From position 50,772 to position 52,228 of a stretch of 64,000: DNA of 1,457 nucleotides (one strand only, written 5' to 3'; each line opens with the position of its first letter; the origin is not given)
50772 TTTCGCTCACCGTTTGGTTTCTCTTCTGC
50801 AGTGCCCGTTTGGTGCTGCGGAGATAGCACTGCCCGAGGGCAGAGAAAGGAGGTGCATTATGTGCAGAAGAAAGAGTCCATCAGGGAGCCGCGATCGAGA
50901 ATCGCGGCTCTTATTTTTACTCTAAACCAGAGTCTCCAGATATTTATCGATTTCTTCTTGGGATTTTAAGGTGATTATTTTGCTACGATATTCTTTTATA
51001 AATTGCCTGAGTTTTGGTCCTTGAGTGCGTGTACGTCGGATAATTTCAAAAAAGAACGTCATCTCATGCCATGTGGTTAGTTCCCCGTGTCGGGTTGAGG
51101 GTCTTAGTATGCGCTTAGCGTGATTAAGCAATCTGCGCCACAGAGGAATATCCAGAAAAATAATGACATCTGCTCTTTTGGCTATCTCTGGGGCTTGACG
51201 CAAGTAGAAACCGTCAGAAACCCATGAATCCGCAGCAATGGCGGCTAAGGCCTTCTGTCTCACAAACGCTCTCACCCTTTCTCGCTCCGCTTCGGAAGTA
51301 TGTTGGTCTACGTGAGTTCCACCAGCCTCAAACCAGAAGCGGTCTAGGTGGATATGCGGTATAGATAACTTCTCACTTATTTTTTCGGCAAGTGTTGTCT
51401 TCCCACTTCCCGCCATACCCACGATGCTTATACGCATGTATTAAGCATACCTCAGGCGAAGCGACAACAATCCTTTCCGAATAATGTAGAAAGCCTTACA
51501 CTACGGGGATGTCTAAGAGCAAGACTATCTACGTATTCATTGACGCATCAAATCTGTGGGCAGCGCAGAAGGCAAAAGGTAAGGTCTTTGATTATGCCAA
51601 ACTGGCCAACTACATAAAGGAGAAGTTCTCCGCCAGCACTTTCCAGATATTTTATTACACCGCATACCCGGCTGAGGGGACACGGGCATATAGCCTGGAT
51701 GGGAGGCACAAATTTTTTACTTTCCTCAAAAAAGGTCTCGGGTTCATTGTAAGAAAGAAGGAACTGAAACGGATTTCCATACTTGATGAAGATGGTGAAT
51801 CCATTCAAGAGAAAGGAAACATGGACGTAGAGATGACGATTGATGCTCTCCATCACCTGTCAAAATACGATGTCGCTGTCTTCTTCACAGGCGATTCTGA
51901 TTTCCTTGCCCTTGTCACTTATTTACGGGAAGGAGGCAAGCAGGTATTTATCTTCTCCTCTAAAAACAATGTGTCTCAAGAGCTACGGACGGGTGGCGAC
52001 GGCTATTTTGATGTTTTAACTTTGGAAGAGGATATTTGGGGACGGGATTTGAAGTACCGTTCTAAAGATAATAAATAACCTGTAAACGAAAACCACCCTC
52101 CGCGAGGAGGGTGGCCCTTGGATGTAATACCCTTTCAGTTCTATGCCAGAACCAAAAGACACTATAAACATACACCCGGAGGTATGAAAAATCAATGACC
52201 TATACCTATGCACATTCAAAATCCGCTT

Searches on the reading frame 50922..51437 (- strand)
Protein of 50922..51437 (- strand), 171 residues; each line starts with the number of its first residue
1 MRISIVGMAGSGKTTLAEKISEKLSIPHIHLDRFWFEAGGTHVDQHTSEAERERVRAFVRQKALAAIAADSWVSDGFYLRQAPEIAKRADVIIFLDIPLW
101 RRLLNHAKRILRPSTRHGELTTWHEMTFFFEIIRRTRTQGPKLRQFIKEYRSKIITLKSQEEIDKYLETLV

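Call 55: search_protein_families(library=pfam, proteins=[window:50922-51437:-], max_evalue=0.001)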
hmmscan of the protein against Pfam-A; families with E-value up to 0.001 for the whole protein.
window:50922-51437:- (171 aa): 7 families
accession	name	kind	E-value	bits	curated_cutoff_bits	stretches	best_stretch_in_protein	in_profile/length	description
PF13207.12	AAA_17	-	7.7e-08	33.1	27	1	6-95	1-108/136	AAA domain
PF13238.12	AAA_18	-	1.3e-06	29.4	29.4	1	3-97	1-99/128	AAA domain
PF13671.12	AAA_33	-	3e-06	28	27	1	5-69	4-69/143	AAA domain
PF00931.28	NB-ARC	-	3.5e-05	23.6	23.5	1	3-32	21-50/248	NB-ARC domain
PF05729.18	NACHT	-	0.00017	21.9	26.7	1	3-33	3-33/167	NACHT domain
PF02223.23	Thymidylate_kin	-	0.00045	20.4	27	0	7-72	3-67/185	Thymidylate kinase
PF01202.28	SKI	-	0.00064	20.3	22.1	1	10-119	2-115/159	Shikimate kinase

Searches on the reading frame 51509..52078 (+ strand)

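Call 55: search_protein_families(library=pfam, proteins=[window:51509-52078:+], max_evalue=0.001)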
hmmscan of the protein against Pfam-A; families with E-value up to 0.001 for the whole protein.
window:51509-52078:+ (189 aa): 1 family
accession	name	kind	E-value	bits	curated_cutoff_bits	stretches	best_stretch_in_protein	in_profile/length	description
PF01936.24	NYN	-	1.9e-23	84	24.2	1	7-167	2-142/145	NYN domain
